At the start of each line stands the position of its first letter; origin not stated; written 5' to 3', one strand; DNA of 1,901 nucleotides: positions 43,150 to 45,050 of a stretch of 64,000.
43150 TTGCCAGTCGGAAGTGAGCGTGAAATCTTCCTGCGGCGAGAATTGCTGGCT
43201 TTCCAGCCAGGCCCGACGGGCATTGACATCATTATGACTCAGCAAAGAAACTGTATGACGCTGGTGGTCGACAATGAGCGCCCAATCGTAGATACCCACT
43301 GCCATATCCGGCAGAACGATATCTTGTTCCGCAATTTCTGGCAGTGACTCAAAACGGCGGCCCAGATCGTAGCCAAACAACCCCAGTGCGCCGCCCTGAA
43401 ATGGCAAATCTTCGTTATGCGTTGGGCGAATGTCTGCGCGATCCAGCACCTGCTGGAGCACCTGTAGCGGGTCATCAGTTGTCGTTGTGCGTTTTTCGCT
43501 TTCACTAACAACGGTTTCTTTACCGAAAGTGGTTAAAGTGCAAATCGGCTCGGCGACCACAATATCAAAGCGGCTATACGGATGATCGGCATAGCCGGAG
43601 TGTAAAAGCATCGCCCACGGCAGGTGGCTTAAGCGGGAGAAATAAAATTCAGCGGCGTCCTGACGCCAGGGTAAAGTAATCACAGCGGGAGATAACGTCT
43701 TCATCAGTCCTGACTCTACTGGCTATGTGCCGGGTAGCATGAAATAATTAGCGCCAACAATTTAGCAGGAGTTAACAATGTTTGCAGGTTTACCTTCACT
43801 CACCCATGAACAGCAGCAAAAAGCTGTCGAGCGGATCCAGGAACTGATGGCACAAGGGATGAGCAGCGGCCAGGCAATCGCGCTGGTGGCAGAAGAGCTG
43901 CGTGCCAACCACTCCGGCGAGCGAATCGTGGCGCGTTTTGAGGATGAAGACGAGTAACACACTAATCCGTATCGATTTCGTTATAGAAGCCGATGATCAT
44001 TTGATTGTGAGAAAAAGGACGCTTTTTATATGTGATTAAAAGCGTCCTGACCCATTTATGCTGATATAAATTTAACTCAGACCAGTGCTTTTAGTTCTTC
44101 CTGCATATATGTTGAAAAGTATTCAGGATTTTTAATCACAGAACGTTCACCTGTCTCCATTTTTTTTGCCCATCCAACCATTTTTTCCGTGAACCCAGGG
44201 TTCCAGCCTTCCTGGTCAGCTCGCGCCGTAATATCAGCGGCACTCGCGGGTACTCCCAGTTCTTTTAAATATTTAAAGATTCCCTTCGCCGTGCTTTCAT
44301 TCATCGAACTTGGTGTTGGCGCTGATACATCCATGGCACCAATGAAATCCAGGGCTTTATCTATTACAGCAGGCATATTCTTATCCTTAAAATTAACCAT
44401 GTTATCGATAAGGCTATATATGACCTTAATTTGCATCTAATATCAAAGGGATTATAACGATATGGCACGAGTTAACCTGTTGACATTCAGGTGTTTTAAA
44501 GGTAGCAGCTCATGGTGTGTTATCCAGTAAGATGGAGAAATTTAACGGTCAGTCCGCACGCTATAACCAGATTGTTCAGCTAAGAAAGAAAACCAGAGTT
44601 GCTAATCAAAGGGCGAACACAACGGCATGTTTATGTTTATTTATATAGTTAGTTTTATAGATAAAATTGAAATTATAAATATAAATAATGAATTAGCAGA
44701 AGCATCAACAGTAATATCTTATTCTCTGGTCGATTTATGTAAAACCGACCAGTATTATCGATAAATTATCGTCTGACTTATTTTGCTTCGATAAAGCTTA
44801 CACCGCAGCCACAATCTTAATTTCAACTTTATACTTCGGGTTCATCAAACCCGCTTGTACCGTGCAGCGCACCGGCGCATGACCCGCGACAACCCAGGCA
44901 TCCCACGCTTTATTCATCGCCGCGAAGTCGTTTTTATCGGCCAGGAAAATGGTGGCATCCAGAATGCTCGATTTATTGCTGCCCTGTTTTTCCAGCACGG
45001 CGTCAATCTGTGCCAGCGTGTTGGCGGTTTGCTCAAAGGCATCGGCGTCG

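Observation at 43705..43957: yoaH (59 aa) missed by the ORF track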

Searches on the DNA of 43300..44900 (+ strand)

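Call 3: search_dna_similar(query=window:43705-43957:+, collection=ecoli_genomes, mode=near, max_rows=10)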
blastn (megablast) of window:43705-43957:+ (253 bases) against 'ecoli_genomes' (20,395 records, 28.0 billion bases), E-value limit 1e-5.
Records with a match: 5425; places in all: 5425; records where one place covers at least 80% of the query: 5425.
Genomes with a match: 5425 of 5426; with a place that covers at least 80% of the query: 5425. Places per genome that has any: lowest 1, median 1, highest 1. On chromosomes: 5424 places; on plasmids: 1.
Best place of each record, by identity: >=99% 4478; 95-99% 947.
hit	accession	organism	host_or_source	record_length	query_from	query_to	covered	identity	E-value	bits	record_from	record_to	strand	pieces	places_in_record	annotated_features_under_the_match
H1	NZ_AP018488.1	Escherichia coli O157:H7 strain PV15-279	Homo sapiens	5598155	1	253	100%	100.0%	7e-129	468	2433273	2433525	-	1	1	yoaH: YoaH family protein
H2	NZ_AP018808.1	Escherichia coli strain E2865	Bos taurus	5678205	1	253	100%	100.0%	7e-129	468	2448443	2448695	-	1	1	yoaH: YoaH family protein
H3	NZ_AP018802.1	Escherichia coli strain E2863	Bos taurus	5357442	1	253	100%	100.0%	7e-129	468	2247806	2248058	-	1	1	yoaH: YoaH family protein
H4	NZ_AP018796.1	Escherichia coli strain E2855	Bos taurus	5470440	1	253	100%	100.0%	7e-129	468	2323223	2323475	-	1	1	yoaH: YoaH family protein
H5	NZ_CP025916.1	Escherichia coli strain 120899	Homo sapiens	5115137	1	253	100%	100.0%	7e-129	468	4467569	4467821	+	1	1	yoaH: YoaH family protein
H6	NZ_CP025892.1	Escherichia coli strain 503025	Homo sapiens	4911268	1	253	100%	100.0%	7e-129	468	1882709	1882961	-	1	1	yoaH: YoaH family protein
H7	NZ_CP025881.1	Escherichia coli strain 503440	Homo sapiens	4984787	1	253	100%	100.0%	7e-129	468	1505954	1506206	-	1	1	yoaH: YoaH family protein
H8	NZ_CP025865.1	Escherichia coli strain 504211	Homo sapiens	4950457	1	253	100%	100.0%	7e-129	468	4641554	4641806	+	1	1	yoaH: YoaH family protein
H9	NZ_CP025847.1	Escherichia coli strain 602354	Homo sapiens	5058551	1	253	100%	100.0%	7e-129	468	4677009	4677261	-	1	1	yoaH: YoaH family protein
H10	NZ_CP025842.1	Escherichia coli strain 720632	Homo sapiens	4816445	1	253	100%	100.0%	7e-129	468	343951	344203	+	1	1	yoaH: YoaH family protein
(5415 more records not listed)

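Call 8: get_annotated_region(hit=H5, flank=3000)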
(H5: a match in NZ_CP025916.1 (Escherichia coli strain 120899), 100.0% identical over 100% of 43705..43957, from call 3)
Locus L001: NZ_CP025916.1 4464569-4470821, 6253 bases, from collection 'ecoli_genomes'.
description: Escherichia coli strain 120899 chromosome, complete genome
organism: Escherichia coli strain 120899 (NCBI taxid 562)
replicon: chromosome; assembly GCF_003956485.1
host: Homo sapiens; source: stool; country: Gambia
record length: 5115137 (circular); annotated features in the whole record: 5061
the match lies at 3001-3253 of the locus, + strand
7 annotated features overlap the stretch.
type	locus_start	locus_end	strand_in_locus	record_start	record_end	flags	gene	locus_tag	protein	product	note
CDS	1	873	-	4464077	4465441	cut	sdaA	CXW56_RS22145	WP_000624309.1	L-serine ammonia-lyase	-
CDS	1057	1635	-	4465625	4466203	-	nudL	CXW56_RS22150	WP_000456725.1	CoA pyrophosphatase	-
CDS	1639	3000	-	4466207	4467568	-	pabB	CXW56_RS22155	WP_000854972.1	aminodeoxychorismate synthase component 1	-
CDS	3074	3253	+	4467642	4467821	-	yoaH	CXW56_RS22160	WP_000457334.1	YoaH family protein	-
CDS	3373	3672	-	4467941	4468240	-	yoaC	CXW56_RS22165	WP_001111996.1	DUF1889 family protein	-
CDS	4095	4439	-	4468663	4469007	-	yoaB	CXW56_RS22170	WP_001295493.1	RidA family protein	-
CDS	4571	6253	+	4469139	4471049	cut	yoaA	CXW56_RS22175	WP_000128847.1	ATP-dependent DNA helicase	-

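Call 17: search_rna_families(source=window, start=43300, end=44900, threshold=evalue, max_evalue=1)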
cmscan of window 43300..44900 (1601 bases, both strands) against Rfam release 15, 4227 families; matches with E-value up to 1: 0.
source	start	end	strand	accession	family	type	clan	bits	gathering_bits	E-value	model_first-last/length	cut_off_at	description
